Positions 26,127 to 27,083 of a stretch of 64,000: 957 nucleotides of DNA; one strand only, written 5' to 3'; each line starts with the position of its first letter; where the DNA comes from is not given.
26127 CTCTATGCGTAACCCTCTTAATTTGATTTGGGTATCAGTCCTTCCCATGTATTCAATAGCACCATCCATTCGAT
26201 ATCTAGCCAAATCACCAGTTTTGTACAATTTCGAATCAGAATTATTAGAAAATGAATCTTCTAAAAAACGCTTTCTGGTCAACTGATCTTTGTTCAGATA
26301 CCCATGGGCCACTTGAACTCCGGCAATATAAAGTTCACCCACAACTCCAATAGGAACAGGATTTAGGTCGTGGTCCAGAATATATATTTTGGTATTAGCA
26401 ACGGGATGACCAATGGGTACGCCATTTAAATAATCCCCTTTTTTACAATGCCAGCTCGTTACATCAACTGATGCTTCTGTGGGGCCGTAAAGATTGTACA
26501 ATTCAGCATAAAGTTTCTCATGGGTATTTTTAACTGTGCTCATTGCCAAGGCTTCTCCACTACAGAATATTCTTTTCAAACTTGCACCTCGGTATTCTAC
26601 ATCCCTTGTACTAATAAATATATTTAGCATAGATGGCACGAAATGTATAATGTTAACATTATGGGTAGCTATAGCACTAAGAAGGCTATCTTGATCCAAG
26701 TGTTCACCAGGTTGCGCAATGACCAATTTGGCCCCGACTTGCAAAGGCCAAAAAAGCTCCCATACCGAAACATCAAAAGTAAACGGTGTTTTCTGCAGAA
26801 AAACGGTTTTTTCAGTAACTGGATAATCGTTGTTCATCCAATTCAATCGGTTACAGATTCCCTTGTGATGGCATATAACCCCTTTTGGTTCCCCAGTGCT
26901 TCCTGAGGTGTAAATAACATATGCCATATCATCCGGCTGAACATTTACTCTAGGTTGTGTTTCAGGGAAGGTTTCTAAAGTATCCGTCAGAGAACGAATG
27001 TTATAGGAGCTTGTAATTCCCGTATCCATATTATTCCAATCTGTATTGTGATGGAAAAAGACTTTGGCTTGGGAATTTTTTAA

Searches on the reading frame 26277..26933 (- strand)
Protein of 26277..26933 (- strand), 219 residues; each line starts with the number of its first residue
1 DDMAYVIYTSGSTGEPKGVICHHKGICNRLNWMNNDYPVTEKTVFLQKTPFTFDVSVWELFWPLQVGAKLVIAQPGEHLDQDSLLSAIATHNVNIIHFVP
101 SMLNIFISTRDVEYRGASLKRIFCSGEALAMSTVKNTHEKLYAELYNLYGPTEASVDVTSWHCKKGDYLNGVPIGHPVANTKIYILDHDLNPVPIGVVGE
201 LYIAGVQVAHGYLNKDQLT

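Call 68: search_solved_structures(query=window:26277-26933:-, max_evalue=1e-30, show_alignments=1)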
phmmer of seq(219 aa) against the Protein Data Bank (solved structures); distinct sequences matched with E-value up to 1e-30: 26.
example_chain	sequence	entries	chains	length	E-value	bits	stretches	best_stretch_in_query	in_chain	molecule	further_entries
8xjz_C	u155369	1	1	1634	3.9e-86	291.8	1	3-218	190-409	Peptide synthetase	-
6mfy_A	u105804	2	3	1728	9.4e-73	248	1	2-219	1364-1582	Linear gramicidin synthase subunit A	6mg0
6mfz_A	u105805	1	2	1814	1.1e-72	247.8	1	2-219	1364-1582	Linear gramicidin synthase subunit A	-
9be3_A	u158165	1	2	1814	1.1e-72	247.8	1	2-219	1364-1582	Linear gramicidin synthase subunit A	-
9be4_A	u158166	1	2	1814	1.1e-72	247.8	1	2-219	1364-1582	Linear gramicidin synthase subunit A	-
9meh_A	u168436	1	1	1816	1.1e-72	247.8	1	2-219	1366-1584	Linear gramicidin synthase subunit A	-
6oyf_A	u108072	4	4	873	6.2e-69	235.5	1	3-219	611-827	Txo1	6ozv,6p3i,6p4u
6p1j_A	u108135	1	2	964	8.2e-69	235.1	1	3-219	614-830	Txo2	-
6ea3_B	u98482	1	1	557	1.3e-62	214.9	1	1-217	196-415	adenylation domain of Fuscachelin synthetase component H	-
5ja1_A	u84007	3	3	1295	3.6e-61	210.1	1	3-219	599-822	Enterobactin synthase component F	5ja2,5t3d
8jbr_A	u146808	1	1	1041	5e-38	134.5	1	3-219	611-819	McyA protein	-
5u89_A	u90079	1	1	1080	5.5e-37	131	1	4-219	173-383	Amino acid adenylation domain protein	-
9bfd_A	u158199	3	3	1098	5.6e-35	124.5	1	2-219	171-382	Tyrocidine synthase 1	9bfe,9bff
8hlk_A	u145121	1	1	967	7e-35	124.2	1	2-219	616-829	Microcystin synthetase B (Fragment)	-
5n82_A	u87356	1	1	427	1.8e-34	122.8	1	2-219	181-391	Tyrocidine synthase 1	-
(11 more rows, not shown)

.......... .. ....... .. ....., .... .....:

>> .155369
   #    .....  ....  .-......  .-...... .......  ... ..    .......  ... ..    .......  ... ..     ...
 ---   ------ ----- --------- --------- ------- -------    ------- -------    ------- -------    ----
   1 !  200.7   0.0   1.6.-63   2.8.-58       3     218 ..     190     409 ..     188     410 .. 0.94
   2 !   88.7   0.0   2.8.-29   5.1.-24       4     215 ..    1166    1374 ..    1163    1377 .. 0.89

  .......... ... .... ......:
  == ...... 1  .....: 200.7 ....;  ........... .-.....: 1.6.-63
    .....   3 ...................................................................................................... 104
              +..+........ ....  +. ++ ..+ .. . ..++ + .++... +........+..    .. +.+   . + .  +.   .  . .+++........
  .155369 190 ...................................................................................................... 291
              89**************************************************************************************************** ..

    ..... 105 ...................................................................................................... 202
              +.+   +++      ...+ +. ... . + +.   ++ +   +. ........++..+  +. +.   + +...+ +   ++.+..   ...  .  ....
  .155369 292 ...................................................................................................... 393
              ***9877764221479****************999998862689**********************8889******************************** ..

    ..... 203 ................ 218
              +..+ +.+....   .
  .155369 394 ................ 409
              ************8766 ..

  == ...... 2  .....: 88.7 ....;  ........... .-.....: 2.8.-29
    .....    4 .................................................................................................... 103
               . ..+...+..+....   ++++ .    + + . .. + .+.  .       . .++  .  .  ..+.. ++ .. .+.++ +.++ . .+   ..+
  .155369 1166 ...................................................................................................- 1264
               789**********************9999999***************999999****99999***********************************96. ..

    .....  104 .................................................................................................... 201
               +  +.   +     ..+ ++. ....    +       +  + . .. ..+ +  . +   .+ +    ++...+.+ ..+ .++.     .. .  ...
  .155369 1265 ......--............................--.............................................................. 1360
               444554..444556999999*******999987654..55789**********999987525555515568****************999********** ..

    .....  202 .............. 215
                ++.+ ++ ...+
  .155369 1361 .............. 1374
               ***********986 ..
